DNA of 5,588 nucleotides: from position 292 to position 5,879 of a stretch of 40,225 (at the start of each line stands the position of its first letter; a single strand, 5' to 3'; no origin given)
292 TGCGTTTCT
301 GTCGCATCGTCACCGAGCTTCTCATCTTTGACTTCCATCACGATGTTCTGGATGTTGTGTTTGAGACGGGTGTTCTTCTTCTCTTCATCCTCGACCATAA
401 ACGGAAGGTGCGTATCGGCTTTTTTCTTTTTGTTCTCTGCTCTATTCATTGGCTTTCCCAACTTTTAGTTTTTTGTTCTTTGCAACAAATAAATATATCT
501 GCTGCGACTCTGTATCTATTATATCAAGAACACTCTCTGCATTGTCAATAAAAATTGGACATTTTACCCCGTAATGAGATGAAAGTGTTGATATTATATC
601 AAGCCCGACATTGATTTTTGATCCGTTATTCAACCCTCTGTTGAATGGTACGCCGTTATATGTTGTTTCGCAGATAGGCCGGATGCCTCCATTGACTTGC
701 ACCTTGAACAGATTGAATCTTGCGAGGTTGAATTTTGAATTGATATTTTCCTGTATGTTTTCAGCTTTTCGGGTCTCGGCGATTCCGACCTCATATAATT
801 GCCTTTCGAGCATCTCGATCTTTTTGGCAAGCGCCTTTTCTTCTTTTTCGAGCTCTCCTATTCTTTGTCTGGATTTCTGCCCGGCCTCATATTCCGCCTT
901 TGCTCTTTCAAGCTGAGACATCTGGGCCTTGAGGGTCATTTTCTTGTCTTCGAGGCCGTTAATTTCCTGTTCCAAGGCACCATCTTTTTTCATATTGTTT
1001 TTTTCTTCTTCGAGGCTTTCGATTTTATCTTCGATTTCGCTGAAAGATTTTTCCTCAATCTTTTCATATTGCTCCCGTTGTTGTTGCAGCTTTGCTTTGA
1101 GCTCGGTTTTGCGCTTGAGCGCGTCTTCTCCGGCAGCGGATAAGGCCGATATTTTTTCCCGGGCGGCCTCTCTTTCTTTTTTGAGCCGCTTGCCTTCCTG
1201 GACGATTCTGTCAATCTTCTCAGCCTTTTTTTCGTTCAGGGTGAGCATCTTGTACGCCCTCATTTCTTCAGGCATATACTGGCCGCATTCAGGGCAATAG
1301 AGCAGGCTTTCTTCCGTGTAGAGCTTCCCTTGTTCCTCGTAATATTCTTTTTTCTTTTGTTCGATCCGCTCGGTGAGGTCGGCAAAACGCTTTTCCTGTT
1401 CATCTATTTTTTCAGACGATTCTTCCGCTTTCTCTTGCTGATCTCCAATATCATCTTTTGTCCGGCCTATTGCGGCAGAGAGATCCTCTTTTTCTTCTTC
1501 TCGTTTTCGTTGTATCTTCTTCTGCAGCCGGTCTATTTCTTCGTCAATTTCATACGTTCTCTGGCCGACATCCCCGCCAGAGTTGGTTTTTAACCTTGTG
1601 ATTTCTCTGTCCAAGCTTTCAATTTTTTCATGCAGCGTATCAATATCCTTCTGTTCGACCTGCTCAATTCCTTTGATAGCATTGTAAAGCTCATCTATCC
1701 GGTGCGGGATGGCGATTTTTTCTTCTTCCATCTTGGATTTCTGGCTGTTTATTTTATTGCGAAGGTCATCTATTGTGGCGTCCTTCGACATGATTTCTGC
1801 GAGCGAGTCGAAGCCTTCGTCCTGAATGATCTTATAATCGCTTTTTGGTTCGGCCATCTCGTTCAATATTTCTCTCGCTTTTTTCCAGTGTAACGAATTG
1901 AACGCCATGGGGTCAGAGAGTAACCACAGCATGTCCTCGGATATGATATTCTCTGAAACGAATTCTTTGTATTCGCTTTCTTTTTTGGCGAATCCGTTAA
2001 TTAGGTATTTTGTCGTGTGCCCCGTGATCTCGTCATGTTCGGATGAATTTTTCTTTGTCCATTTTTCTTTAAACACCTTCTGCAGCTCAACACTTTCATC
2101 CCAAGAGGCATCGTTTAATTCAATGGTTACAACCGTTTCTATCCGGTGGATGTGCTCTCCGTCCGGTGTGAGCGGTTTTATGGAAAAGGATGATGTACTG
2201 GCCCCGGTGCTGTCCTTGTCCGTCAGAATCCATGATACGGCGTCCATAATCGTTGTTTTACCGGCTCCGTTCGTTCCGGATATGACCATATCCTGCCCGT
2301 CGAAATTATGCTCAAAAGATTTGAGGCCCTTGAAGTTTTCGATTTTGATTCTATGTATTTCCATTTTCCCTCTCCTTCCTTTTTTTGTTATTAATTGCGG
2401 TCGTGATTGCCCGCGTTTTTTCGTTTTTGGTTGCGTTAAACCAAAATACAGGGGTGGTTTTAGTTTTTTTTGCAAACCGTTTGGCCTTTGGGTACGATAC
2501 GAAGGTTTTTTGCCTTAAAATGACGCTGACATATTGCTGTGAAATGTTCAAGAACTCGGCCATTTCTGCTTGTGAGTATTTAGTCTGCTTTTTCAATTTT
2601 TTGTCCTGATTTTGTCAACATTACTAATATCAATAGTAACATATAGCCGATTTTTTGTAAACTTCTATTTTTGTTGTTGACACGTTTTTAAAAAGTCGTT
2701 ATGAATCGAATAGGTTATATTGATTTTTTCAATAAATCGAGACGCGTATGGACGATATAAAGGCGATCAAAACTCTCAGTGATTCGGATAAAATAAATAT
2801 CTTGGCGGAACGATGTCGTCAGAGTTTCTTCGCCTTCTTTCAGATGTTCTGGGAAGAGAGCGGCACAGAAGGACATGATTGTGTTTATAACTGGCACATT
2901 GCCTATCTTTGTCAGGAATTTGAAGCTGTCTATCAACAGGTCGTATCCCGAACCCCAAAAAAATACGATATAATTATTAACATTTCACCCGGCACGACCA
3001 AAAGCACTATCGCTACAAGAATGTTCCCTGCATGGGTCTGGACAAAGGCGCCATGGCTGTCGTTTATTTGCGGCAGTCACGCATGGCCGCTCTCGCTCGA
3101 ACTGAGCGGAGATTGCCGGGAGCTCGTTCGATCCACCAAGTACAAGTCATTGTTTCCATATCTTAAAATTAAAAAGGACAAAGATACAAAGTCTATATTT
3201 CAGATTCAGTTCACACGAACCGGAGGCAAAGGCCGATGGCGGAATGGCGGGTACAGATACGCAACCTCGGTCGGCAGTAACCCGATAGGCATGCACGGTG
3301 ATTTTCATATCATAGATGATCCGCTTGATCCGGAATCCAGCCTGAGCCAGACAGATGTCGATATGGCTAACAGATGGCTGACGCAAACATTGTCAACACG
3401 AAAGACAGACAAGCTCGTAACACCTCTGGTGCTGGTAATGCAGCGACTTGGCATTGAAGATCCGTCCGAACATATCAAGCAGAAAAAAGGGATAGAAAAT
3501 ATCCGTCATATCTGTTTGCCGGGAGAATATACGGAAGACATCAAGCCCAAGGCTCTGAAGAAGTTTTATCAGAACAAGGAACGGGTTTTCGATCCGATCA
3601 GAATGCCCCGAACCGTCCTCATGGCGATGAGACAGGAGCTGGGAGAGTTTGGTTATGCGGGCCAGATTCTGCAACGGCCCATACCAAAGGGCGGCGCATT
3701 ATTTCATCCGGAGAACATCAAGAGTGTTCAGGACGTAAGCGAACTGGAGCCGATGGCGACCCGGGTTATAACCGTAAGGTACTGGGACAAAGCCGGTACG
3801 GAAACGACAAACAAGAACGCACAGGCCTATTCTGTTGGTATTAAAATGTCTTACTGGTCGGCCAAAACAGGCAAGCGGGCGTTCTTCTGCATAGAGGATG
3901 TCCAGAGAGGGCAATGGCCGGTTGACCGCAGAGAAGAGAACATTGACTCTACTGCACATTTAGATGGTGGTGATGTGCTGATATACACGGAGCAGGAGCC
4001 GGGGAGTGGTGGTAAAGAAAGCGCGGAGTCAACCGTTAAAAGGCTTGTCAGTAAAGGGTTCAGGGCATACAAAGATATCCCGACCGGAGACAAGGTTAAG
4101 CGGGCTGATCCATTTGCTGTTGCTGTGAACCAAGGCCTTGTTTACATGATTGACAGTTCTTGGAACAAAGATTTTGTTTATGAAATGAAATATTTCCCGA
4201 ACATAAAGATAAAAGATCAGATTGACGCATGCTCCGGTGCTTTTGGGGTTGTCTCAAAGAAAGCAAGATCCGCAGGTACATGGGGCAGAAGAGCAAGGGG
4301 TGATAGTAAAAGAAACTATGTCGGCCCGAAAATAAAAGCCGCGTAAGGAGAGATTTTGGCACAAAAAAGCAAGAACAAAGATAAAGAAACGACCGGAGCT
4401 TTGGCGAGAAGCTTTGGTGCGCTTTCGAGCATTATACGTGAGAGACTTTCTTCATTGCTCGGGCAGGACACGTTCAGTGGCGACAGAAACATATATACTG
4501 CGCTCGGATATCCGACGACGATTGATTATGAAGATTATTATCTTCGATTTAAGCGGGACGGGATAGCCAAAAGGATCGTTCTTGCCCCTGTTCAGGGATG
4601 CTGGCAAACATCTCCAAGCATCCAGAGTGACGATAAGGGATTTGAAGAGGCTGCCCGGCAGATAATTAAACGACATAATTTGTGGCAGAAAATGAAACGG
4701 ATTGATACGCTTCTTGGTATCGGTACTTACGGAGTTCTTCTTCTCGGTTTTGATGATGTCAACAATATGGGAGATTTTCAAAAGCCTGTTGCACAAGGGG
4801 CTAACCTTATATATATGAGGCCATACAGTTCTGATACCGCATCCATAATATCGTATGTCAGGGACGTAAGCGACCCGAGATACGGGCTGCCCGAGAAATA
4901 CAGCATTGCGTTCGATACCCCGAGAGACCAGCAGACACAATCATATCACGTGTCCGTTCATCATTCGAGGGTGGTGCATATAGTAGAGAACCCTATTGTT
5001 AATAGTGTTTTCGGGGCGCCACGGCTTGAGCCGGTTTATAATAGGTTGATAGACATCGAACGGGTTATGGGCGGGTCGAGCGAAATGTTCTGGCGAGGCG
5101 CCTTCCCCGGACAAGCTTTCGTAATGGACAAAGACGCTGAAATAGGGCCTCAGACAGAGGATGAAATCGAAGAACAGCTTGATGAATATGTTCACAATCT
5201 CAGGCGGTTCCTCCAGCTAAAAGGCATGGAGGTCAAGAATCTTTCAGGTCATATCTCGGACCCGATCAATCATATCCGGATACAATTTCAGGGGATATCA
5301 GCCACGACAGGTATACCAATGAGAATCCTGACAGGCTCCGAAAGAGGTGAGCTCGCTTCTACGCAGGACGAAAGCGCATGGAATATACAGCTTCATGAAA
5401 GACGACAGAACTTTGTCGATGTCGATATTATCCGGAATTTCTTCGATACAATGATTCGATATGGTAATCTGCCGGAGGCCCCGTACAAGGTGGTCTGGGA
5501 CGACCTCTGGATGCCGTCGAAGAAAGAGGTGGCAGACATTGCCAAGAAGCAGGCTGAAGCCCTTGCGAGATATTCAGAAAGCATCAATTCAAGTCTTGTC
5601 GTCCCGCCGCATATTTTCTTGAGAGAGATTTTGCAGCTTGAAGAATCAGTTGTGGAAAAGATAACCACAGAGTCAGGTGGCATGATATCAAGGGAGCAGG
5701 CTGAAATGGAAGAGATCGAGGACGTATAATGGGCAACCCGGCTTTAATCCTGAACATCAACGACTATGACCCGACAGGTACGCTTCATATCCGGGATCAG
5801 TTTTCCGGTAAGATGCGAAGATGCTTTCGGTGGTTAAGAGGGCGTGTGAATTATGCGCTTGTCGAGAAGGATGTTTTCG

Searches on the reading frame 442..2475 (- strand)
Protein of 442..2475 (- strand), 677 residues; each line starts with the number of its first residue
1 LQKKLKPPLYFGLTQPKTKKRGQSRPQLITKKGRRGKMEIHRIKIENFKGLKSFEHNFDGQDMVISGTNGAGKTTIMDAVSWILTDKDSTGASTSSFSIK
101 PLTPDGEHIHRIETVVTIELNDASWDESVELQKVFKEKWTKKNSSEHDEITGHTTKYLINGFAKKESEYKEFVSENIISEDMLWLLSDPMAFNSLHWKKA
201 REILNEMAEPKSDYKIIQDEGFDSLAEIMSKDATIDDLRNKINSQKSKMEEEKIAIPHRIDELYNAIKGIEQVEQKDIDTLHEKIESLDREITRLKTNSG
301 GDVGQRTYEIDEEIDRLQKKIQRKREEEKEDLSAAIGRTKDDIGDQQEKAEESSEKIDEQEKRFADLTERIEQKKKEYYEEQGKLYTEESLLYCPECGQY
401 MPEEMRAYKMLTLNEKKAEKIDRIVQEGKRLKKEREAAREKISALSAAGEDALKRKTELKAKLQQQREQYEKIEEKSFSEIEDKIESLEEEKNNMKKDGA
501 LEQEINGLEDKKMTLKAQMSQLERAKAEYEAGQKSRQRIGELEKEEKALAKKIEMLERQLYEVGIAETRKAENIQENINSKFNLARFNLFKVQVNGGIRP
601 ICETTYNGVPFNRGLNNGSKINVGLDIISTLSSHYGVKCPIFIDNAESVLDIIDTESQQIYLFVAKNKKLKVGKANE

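Call 11: search_protein_families(library=phrogs, proteins=[window:442-2475:-], max_evalue=0.001)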
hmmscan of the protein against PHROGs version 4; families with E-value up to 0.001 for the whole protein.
window:442-2475:- (677 aa): 10 families
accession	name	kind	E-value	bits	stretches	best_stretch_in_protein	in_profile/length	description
phrog_21084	-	other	7.1e-57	194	1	306-672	16-393/396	recombinase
phrog_20188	-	DNA, RNA and nucleotide metabolism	3e-53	182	1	409-671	14-275/279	endonuclease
phrog_77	-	DNA, RNA and nucleotide metabolism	5.3e-52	178.5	1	31-654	289-906/967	SbcC-like subunit of palindrome specific endonuclease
phrog_10445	-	unknown function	1.6e-48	166.4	1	37-292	2-258/296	-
phrog_1499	-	unknown function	4.4e-28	99.7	2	37-377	2-295/427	-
phrog_25363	-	unknown function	9e-19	68.5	1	36-108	3-74/77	-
phrog_8323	-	unknown function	5.4e-12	46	1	35-128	46-144/623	-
phrog_4747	-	unknown function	2.8e-10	40.9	1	38-150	1-126/610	-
phrog_3940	-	unknown function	2.3e-09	37.6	1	38-142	3-113/537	-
phrog_7507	-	unknown function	6.8e-08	33.2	1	38-380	2-323/483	-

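Call 14: search_protein_families(library=pfam, proteins=[window:442-2475:-], max_evalue=0.01)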
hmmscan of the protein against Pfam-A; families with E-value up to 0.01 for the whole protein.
window:442-2475:- (677 aa): 3 families
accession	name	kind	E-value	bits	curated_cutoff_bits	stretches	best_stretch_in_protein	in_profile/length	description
PF13476.12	AAA_23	-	8.2e-08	33.6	27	1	42-327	1-199/201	AAA domain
PF13555.12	AAA_29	-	4.5e-07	30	27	1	42-87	3-49/61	P-loop containing region of AAA domain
PF13175.12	AAA_15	-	3.6e-06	27.3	32.1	0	38-513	1-296/374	AAA ATPase domain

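Call 73: search_protein_families(library=ncbifam, proteins=[window:442-2475:-], max_evalue=0.00001)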
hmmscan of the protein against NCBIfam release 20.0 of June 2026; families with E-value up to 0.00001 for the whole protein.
window:442-2475:- (677 aa): 10 families
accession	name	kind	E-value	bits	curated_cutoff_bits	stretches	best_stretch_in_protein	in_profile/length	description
NF002572.0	PRK02224.1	equivalog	1.5e-15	56.6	1087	1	205-575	279-609/888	DNA double-strand break repair ATPase Rad50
NF045487.1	ASRP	equivalog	4e-14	52.2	300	1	50-590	4-496/593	archaea-specific SMC-related protein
TIGR02169.1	SMC_prok_A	equivalog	3.3e-11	41.7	729.4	1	40-181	2-135/1165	chromosome segregation protein SMC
TIGR02168.1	SMC_prok_B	equivalog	4.2e-11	41.4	567.35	0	206-385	729-905/1181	chromosome segregation protein SMC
NF041034.1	Rad50_Sulf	equivalog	3.2e-10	38.6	1000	1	38-90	1-53/872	DNA double-strand break repair ATPase Rad50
TIGR00611.2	recf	equivalog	3.7e-08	32.9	172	1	40-116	1-72/339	DNA replication/repair protein RecF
NF041035.1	Rad50_Halo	equivalog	6.7e-08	31.4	1000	0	227-582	280-637/883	DNA double-strand break repair ATPase Rad50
NF003034.1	PRK03918.1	equivalog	1.3e-06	26.7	700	0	38-81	1-44/878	DNA double-strand break repair ATPase Rad50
NF041760.1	PtuA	equivalog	1.9e-06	27.1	500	1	30-144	42-157/524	retron Ec78 anti-phage system effector ATPase PtuA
TIGR00618.1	sbcc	subfamily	7e-06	24.3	478.5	0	38-87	1-54/1043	exonuclease subunit SbcC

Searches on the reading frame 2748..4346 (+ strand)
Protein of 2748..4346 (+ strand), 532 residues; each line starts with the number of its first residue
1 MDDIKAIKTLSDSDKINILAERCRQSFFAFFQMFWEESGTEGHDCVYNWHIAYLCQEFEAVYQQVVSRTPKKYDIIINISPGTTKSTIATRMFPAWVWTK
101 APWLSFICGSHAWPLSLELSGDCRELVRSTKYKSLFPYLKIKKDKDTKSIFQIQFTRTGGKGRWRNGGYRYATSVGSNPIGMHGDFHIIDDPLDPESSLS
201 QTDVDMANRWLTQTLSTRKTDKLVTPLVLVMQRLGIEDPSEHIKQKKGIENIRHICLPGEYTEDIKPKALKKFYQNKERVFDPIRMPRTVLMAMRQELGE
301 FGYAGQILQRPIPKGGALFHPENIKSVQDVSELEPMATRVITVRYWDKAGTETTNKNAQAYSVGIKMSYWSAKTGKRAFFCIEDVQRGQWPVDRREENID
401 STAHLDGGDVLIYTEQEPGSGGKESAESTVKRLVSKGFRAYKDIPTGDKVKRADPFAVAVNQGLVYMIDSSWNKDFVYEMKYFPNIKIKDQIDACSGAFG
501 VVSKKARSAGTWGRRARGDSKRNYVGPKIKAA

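Call 28: find_homologous_proteins(query=window:2748-4346:+, max_evalue=1e-20)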
Query window:2748-4346:+ (532 aa): 4534 proteins with E <= 1e-20 among 8000 candidates; the best 120 are listed.
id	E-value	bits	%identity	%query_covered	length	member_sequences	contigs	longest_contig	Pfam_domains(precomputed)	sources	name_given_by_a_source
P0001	0.0e+0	1246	100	100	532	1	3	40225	-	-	-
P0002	6.6e-140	485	48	92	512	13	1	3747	PF17289.9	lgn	-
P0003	6.8e-140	485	47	94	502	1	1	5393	PF17289.9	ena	-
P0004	2.2e-139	484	48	91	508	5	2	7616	-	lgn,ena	-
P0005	1.4e-138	481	46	95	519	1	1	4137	PF17289.9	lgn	-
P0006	1.8e-138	481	48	94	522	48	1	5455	-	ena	-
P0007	2.1e-138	480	47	93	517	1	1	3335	-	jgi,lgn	jgi:predicted phage terminase large subunit-like protein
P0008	4.5e-138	479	48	93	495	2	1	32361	-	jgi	-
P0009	5.9e-138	479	46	94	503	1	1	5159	PF17289.9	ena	-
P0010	1.1e-137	478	48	94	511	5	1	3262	PF17289.9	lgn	-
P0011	1.1e-137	478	48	91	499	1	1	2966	PF17289.9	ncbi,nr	ncbi:MAG TPA: phage terminase large subunit [Candidatus Nanoarchaeia archaeon]|nr:phage terminase la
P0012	1.1e-137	478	48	91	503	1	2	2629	PF17289.9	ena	-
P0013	1.4e-137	478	48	92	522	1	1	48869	-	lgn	-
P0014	4.1e-137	476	47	93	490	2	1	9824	-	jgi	-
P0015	3.2e-136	473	48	94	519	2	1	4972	PF17289.9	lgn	-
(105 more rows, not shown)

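Call 29: find_encoding_contigs(protein=window:2748-4346:+, flank=10000, max_places=10)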
Protein window:2748-4346:+ (532 aa): 3 contigs read that carry it; 2 places shown.
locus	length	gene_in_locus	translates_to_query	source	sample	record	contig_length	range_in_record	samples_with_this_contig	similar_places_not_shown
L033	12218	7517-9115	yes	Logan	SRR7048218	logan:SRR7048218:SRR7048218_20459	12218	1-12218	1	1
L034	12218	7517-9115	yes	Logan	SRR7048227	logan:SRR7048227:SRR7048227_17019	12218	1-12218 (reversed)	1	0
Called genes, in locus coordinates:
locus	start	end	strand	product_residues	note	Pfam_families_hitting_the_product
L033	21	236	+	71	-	-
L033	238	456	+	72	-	-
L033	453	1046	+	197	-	-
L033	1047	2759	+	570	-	PF01751:Toprim, PF13155:Toprim_2, PF13662:Toprim_4, PF03796:DnaB_C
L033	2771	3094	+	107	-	PF03819:MazG (weak)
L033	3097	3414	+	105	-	-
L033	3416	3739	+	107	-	-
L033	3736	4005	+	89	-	-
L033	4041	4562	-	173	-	-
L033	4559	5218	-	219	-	-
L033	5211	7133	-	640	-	PF13175:AAA_15, PF13476:AAA_23 (faint), PF13555:AAA_29 (weak)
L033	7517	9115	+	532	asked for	-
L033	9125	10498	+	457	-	PF06381:Phage_portal_3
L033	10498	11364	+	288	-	PF04233:Phage_Mu_F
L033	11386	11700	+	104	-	-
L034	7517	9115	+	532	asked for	-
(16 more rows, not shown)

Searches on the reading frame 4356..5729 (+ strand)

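Call 58: search_protein_families(library=phrogs, proteins=[window:4356-5729:+], max_evalue=0.00001)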
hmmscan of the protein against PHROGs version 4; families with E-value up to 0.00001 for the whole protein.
window:4356-5729:+ (457 aa): 1 family
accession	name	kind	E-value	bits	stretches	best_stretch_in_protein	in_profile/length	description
phrog_146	-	head and packaging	8.6e-67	227.3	1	14-443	18-440/587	portal protein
